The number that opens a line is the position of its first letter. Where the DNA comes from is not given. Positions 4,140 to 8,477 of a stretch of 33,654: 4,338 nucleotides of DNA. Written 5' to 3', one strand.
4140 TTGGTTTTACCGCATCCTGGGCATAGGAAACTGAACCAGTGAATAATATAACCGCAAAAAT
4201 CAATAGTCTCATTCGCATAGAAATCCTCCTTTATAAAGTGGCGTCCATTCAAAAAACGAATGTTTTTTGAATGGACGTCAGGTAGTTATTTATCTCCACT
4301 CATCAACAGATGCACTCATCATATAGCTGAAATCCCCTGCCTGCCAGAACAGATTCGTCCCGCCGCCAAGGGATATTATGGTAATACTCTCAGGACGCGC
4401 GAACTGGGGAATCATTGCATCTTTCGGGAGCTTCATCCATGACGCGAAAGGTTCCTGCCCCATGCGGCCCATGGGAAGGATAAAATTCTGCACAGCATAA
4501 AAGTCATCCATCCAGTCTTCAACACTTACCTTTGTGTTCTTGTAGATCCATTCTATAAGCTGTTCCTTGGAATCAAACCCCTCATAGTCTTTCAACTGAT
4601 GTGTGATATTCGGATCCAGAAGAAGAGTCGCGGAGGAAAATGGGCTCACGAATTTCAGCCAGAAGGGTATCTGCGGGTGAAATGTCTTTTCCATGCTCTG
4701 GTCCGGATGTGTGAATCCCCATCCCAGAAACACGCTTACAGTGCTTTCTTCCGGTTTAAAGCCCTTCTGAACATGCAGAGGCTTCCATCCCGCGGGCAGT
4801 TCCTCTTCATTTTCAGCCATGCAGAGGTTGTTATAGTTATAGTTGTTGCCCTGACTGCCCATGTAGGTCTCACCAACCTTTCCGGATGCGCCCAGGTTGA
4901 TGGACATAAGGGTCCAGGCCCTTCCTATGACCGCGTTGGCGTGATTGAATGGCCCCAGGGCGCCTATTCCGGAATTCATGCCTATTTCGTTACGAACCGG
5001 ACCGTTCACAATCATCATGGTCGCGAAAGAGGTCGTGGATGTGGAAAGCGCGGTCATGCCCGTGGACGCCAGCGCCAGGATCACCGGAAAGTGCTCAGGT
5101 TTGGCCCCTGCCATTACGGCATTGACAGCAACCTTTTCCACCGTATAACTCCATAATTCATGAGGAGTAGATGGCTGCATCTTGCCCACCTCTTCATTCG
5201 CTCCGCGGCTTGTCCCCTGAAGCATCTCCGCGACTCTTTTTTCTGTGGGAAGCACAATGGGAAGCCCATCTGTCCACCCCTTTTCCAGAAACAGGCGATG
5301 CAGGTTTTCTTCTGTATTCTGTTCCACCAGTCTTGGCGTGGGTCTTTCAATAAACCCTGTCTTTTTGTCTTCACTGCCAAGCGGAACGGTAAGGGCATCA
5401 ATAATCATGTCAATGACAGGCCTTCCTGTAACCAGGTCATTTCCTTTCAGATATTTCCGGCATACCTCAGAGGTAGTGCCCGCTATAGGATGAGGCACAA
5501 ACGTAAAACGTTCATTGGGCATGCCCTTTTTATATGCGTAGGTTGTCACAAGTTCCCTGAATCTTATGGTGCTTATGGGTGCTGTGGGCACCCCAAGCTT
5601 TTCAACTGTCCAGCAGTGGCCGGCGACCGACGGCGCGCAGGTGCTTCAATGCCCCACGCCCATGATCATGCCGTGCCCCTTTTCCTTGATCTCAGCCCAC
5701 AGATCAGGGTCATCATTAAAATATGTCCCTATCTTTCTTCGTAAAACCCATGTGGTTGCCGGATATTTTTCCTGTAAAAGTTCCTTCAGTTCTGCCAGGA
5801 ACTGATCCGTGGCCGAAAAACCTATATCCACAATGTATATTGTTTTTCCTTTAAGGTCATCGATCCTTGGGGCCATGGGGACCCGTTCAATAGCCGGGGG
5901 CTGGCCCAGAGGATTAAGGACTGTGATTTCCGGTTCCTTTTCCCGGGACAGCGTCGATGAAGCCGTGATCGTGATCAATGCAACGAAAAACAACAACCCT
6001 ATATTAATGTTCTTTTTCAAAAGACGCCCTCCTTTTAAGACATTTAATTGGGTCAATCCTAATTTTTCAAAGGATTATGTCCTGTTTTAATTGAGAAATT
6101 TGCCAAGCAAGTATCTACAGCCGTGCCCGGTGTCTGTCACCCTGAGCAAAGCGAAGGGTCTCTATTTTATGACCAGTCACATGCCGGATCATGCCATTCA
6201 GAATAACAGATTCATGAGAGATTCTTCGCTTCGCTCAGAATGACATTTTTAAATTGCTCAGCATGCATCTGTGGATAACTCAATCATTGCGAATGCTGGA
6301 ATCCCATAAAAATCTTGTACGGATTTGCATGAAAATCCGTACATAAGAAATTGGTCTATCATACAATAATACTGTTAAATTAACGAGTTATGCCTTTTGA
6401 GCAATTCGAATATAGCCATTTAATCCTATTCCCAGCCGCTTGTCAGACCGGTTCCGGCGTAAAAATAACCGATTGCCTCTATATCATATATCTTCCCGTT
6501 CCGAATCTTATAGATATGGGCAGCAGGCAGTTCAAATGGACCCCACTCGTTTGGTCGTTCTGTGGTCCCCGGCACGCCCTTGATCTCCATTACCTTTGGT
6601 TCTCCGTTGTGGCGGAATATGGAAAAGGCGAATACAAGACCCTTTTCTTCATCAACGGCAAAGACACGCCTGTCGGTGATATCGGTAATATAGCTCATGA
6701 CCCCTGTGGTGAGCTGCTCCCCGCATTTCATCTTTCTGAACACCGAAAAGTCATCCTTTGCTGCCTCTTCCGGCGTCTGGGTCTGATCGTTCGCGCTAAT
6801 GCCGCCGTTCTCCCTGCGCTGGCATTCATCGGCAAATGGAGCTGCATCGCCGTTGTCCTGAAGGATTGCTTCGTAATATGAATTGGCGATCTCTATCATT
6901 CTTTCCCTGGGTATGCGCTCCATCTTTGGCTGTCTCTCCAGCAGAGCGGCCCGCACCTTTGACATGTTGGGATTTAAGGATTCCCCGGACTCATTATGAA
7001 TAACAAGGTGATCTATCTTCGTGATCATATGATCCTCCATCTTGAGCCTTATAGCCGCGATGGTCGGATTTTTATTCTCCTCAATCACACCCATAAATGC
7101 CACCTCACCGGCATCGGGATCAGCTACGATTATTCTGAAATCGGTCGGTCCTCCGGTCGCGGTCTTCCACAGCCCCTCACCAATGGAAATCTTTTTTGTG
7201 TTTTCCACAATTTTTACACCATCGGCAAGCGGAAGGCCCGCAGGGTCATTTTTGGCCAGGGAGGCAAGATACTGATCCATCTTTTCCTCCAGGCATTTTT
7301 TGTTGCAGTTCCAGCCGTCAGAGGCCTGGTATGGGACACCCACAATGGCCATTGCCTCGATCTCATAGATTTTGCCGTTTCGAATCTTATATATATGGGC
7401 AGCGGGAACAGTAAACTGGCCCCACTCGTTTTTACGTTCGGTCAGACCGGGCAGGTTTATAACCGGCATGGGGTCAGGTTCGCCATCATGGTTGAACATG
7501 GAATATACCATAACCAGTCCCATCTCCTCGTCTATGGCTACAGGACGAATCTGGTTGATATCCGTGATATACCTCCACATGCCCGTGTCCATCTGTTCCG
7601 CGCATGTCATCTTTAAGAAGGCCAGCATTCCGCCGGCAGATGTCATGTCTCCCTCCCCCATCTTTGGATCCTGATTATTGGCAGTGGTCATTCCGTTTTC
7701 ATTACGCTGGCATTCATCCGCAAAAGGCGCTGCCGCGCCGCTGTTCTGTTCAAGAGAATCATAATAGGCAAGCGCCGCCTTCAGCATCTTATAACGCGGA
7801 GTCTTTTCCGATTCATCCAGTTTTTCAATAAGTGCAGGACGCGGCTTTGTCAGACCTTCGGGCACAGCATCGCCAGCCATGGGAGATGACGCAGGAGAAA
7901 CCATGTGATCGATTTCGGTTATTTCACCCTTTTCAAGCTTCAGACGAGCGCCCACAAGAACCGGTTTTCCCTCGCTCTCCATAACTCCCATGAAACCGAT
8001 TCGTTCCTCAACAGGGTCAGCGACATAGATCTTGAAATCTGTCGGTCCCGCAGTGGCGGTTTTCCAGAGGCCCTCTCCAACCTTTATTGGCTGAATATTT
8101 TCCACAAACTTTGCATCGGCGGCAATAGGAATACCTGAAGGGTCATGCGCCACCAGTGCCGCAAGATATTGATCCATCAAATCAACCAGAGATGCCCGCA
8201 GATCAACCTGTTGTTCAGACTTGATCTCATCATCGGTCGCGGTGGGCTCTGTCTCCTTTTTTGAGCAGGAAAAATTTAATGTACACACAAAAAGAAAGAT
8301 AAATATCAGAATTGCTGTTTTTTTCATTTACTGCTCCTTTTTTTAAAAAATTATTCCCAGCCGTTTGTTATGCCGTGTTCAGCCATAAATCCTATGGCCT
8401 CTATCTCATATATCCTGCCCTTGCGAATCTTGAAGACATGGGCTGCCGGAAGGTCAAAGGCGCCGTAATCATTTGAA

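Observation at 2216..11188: Five-gene, seven-module expansion of an unnamed exported protein family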

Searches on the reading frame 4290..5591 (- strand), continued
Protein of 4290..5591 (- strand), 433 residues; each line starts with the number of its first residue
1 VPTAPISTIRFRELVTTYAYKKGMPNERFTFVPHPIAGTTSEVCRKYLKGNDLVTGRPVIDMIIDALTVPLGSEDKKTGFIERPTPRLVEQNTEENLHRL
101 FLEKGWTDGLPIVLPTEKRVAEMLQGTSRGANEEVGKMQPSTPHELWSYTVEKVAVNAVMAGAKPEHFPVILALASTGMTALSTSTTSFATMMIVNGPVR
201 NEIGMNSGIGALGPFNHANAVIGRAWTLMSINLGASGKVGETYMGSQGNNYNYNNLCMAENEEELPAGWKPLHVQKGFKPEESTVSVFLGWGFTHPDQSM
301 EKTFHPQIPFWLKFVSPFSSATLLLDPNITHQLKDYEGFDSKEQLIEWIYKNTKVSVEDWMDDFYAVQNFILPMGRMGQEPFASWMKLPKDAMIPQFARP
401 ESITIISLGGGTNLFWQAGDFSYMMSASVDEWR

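Call 77: find_related_loci(query=A3, collection=metagenome_contigs, flank=10000)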
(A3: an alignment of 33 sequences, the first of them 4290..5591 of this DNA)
Query A3 (433 aa) in metagenome_contigs; peptide patterns used: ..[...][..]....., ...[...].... (x = any residue, [..] = any of these).
600 stretches matched a pattern (row limit reached: there are more); 531 encode a relative of the query (tblastn E <= 1e-3); the best 80 are kept; 80 distinct loci.
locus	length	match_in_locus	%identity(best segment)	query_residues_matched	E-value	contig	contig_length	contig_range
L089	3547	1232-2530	74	1-433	0e+0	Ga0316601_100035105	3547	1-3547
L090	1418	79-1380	67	1-433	0e+0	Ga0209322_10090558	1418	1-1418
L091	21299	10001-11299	70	1-433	0e+0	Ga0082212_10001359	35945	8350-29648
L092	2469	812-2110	70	1-433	0e+0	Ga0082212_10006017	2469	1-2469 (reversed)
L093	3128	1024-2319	65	1-433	0e+0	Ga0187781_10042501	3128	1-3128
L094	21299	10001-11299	78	1-433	0e+0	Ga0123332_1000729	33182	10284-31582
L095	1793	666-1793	74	1-376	0e+0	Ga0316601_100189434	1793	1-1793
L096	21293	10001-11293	61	1-433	0e+0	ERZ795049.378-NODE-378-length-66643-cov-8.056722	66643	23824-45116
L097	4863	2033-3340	62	1-433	0e+0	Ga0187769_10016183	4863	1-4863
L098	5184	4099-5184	72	1-362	0e+0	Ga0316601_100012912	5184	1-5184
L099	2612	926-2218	58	1-432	6e-177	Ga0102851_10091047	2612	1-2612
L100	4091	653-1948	55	1-433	8e-159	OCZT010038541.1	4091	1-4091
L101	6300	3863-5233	54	1-433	9e-151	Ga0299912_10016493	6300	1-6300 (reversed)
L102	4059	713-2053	55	1-433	2e-147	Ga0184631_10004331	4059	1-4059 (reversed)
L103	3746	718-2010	52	1-433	5e-147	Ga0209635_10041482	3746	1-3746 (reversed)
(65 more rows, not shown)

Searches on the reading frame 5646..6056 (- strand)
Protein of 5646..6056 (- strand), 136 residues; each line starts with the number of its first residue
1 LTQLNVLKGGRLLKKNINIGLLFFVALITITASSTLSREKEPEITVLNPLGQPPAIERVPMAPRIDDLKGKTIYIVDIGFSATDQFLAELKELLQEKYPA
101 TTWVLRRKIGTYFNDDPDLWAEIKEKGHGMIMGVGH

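Call 6: search_protein_families(library=pfam, proteins=[window:5646-6056:-], max_evalue=0.001)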
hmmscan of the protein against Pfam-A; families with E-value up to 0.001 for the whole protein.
window:5646-6056:- (136 aa): 1 family
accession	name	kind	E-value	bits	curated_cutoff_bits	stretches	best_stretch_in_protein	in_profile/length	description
PF24696.1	UGSC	-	3.4e-09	37.5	25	1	45-136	1-92/172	UGSC family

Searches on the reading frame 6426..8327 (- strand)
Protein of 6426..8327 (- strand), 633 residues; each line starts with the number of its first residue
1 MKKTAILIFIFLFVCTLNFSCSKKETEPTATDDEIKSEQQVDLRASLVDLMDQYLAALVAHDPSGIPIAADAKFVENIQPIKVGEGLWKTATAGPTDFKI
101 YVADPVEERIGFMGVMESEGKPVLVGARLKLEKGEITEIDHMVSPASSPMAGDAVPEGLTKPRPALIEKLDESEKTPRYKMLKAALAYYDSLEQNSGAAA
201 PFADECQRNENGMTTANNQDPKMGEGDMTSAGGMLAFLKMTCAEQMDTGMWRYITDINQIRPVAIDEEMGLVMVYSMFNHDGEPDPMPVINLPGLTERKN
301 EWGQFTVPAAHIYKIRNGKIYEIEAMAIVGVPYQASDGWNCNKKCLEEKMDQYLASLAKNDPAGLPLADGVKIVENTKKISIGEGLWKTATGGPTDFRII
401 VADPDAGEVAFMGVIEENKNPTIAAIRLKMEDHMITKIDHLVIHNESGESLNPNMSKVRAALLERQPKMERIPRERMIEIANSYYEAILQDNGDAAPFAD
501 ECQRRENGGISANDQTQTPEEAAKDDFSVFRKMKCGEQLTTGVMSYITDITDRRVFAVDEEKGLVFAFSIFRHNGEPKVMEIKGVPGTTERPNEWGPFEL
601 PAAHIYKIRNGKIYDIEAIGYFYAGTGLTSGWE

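Call 4: search_protein_families(library=pfam, proteins=[window:6426-8327:-], max_evalue=1)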
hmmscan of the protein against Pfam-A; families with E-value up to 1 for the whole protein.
window:6426-8327:- (633 aa): 1 family
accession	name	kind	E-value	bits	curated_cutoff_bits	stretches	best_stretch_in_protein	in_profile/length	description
PF12680.13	SnoaL_2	-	0.028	15.4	27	0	304-322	83-101/102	SnoaL-like domain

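Call 5: search_protein_families(library=ncbifam, proteins=[window:6426-8327:-], max_evalue=1)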
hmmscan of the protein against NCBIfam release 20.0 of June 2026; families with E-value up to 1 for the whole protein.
window:6426-8327:- (633 aa): 0 families
